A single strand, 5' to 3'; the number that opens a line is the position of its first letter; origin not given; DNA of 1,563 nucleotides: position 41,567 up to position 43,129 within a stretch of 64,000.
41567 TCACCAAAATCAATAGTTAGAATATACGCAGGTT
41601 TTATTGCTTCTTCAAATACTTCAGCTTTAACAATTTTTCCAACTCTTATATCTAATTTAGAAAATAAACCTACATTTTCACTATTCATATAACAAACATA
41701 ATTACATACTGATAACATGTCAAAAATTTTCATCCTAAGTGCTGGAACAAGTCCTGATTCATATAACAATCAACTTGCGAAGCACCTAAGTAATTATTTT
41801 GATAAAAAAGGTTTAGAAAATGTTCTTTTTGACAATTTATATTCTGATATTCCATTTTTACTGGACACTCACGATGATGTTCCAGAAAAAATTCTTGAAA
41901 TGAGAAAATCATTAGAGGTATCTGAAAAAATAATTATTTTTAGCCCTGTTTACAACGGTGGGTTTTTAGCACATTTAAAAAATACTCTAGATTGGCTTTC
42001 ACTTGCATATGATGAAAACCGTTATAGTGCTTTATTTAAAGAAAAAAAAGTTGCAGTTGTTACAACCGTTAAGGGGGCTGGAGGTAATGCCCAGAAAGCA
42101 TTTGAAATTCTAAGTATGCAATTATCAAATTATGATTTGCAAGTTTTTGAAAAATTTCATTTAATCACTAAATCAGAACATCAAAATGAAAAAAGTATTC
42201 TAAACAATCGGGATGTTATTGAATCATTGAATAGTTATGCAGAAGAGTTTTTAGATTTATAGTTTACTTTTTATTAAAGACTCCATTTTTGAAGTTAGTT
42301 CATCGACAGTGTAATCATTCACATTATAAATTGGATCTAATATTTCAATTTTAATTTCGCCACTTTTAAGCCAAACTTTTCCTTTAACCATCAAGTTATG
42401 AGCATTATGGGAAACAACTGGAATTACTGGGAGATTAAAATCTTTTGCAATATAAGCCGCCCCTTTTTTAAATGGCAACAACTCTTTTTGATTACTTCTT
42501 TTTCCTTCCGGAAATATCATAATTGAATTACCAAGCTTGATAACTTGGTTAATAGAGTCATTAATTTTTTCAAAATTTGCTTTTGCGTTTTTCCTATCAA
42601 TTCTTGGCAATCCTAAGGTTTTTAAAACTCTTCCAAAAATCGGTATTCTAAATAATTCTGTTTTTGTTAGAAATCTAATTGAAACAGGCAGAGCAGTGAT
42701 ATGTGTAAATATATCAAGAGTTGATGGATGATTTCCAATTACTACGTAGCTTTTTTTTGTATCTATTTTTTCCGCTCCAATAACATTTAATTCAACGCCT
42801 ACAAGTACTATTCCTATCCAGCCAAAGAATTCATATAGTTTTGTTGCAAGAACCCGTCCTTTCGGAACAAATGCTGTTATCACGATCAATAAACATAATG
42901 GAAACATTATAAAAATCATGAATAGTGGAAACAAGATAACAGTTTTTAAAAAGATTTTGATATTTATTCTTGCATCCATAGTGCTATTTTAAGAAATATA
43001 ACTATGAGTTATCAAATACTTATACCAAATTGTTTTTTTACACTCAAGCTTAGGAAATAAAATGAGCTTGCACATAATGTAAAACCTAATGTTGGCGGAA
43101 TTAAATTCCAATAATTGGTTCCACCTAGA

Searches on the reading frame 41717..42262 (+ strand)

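Call 8: search_protein_families(library=pfam, proteins=[window:41717-42262:+], max_evalue=0.1)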
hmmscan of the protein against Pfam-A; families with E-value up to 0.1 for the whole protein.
window:41717-42262:+ (181 aa): 2 families
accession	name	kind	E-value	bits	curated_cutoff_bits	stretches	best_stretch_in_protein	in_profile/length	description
PF03358.20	FMN_red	-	8.4e-19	68.1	24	1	3-125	2-124/152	NADPH-dependent FMN reductase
PF02525.22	Flavodoxin_2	-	3.2e-10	40.5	27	1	2-127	1-143/198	Flavodoxin-like fold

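Call 45: search_protein_families(library=ncbifam, proteins=[window:41717-42262:+], max_evalue=0.01)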
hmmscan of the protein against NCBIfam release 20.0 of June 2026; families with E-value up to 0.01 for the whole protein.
window:41717-42262:+ (181 aa): 2 families
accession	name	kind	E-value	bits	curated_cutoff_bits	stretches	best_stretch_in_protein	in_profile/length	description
TIGR02690.1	resist_ArsH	equivalog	1e-05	24.7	292.25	1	3-116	28-135/219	arsenical resistance protein ArsH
TIGR03567.1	FMN_reduc_SsuE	equivalog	0.00034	20.6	164.05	1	4-94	2-91/171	NADPH-dependent FMN reductase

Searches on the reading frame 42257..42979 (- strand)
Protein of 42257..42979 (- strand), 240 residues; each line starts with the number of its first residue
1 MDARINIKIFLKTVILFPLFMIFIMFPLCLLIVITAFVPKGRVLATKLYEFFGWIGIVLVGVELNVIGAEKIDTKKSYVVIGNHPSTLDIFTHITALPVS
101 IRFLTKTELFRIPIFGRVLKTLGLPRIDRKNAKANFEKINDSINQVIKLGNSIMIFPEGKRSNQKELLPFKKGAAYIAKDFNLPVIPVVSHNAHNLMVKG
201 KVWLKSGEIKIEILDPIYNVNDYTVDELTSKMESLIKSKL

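Call 45: search_protein_families(library=ncbifam, proteins=[window:42257-42979:-], max_evalue=0.01)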
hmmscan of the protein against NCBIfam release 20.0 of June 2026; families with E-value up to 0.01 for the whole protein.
window:42257-42979:- (240 aa): 9 families
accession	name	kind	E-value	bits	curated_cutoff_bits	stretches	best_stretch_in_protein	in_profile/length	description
TIGR00530.1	AGP_acyltrn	subfamily_domain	4.1e-34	117.1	102.95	1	61-189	1-128/130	1-acylglycerol-3-phosphate O-acyltransferase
NF011593.0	PRK15018.1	equivalog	2.4e-19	70.1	501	1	33-238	23-227/245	1-acylglycerol-3-phosphate O-acyltransferase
NF006386.0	PRK08633.1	equivalog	1e-16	59.9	1221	1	23-188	389-549/1147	acyl-[ACP]--phospholipid O-acyltransferase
NF052552.1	LyOrLpactfOlsARHOCB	equivalog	6.6e-14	51.5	300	1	6-172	19-178/271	lyso-ornithine lipid O-acyltransferase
NF052553.1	LyOrLpactfOlsABRUA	equivalog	3.6e-12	46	300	1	19-172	10-158/263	lyso-ornithine lipid O-acyltransferase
NF010621.0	PRK14014.1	domain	5e-12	45.5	186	1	10-161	19-185/301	acetyltransferase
NF058536.1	LPAAT_acyl_YihG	equivalog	8.4e-11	41.6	260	1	9-133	13-142/290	1-acylglycerol-3-phosphate O-acyltransferase, YihG family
NF005291.0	PRK06814.1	equivalog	1.1e-07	30.2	1349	1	23-189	402-562/1140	acyl-[ACP]--phospholipid O-acyltransferase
NF005959.0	PRK08043.1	equivalog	9.5e-05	20.8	886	1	48-190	2-137/719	bifunctional acyl-ACP--phospholipid O-acyltransferase/long-chain-fatty-acid--ACP ligase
